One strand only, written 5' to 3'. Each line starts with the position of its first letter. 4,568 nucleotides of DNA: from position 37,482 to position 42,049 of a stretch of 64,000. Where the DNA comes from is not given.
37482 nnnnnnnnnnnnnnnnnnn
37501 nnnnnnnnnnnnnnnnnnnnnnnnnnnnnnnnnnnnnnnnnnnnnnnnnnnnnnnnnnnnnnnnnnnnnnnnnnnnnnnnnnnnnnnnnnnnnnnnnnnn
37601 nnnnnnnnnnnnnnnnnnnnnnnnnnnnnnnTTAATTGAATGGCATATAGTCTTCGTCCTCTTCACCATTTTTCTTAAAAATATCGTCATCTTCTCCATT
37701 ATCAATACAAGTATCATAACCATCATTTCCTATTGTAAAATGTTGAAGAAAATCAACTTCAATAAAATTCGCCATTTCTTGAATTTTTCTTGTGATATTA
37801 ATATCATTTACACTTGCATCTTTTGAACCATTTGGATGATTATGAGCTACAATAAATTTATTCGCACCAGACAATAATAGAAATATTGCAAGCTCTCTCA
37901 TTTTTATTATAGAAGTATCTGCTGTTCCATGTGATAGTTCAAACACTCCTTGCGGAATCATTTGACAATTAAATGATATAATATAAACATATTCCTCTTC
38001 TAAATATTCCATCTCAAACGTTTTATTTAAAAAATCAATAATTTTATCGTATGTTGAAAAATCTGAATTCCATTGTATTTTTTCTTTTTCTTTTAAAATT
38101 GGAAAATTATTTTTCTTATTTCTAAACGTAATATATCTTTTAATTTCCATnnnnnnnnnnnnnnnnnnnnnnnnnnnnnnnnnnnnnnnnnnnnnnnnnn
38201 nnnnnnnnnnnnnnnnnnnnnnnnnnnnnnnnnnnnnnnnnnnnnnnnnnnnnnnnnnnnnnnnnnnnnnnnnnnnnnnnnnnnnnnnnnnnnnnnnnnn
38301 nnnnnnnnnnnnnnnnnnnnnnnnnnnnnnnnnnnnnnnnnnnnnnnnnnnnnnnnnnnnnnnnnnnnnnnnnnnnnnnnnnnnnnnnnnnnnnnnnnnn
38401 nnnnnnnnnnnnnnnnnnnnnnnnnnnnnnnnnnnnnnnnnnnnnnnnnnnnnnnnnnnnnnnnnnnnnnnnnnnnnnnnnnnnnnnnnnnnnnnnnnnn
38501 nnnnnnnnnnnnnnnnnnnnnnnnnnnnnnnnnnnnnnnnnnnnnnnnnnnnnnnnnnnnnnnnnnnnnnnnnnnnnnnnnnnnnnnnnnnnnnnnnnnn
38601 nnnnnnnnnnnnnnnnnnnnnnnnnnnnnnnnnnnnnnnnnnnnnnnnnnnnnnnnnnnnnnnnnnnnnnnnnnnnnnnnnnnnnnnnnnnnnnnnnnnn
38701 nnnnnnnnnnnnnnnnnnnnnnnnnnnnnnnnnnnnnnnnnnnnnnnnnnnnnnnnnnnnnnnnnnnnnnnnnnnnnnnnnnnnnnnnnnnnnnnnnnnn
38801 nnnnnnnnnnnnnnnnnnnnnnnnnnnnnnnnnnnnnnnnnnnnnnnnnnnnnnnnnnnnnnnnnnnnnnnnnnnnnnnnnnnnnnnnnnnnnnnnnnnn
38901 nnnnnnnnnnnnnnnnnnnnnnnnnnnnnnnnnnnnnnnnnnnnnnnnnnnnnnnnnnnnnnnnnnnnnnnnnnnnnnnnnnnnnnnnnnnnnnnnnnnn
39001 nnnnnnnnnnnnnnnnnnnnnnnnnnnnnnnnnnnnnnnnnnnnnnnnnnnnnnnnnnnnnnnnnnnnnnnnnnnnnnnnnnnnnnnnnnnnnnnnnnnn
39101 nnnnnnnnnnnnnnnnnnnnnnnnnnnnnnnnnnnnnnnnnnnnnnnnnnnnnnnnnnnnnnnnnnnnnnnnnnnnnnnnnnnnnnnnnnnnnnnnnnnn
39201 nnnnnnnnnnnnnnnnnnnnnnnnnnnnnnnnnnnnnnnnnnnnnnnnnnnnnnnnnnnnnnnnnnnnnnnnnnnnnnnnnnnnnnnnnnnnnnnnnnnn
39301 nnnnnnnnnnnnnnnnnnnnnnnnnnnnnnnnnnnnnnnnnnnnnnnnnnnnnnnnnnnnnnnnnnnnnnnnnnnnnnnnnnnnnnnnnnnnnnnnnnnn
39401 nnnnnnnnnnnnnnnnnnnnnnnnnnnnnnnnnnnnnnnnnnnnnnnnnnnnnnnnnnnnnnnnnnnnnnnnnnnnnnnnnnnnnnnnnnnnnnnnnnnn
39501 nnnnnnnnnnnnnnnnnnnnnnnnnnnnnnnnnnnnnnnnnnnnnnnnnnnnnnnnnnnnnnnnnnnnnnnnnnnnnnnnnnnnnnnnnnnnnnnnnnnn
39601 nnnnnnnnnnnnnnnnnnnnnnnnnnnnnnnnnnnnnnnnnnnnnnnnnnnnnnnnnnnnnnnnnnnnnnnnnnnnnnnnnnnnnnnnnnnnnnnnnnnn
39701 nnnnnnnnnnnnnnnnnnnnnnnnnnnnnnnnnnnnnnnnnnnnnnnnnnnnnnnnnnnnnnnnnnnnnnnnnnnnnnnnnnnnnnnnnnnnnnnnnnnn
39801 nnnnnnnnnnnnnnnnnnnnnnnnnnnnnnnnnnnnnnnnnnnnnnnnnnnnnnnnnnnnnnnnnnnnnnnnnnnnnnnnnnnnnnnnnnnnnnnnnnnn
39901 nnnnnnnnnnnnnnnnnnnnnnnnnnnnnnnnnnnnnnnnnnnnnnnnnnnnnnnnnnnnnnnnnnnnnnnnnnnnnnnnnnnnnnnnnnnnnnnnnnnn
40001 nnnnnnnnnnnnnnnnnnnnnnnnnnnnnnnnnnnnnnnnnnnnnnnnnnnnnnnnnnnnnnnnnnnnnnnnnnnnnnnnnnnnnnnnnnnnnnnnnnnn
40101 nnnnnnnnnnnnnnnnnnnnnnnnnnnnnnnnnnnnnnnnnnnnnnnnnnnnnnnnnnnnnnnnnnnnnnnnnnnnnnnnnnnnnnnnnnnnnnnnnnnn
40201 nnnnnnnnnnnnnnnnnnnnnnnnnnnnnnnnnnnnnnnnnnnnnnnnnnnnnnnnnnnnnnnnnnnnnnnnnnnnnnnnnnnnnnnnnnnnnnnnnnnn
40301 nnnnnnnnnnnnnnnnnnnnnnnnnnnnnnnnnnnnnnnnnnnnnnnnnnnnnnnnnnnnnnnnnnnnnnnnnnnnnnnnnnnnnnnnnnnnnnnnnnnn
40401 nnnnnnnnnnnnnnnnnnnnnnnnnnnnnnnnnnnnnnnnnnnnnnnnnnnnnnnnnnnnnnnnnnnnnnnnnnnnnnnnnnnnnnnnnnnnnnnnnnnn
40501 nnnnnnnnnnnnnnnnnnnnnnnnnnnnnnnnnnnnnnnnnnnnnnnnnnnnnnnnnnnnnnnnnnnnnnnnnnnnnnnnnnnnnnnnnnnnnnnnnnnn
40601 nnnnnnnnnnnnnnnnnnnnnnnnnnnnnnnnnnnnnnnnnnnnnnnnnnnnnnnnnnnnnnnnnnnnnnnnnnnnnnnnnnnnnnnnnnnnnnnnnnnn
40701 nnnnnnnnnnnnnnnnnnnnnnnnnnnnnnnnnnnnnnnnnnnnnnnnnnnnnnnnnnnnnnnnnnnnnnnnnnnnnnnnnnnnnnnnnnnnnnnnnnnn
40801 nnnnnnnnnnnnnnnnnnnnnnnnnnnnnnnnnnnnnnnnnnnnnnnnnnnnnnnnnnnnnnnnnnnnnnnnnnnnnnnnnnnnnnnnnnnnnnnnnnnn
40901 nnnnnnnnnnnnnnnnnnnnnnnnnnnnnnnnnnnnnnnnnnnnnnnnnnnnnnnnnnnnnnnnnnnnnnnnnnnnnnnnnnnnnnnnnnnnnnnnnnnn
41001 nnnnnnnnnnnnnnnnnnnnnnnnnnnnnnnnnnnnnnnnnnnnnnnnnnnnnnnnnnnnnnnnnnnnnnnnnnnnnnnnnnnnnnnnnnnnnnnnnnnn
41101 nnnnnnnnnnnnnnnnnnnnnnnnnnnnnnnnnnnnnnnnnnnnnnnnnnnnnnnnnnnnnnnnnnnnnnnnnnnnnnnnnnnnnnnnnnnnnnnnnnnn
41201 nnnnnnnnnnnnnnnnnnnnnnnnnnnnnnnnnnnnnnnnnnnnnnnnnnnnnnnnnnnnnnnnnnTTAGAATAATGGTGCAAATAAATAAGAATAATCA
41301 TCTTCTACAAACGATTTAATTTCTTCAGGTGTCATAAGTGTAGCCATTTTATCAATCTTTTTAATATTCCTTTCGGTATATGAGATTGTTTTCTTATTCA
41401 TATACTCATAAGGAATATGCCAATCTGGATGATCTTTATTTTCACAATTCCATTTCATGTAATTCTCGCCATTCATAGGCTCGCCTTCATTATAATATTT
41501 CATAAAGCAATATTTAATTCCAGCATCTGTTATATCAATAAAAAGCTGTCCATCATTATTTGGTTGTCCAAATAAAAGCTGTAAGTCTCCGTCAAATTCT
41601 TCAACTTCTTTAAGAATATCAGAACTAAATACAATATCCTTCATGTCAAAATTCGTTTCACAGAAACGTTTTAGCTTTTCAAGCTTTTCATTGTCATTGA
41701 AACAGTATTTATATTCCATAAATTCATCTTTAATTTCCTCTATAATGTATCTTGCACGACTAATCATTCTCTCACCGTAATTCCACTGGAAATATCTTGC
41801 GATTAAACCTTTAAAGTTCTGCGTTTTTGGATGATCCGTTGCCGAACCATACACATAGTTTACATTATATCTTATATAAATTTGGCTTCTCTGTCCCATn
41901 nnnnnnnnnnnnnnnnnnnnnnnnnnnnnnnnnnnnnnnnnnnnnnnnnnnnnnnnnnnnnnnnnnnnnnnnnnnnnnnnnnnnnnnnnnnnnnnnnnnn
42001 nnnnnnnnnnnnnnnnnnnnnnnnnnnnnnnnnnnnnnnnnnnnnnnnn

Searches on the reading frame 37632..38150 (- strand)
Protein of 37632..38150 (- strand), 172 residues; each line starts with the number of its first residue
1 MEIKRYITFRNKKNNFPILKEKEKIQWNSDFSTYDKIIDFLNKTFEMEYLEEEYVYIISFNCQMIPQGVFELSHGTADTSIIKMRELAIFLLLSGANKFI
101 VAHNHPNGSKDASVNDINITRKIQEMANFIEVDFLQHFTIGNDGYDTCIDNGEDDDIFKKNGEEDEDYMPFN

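Call 67: search_protein_families(library=pfam, proteins=[window:37632-38150:-], max_evalue=0.01)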
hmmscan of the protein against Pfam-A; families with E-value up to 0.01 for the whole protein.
window:37632-38150:- (172 aa): 1 family
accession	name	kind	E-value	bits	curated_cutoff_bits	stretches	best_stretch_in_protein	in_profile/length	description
PF04002.20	RadC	-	4.6e-22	78.7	22.1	1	34-145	4-113/121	RadC-like JAB domain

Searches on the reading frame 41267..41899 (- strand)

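Call 67: search_protein_families(library=pfam, proteins=[window:41267-41899:-], max_evalue=0.01)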
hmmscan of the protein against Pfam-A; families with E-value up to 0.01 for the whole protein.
window:41267-41899:- (210 aa): 1 family
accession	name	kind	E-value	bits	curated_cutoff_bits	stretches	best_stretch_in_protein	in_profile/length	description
PF05347.21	Complex1_LYR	-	0.0074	16.6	24.8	0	48-86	22-59/59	Complex 1 protein (LYR family)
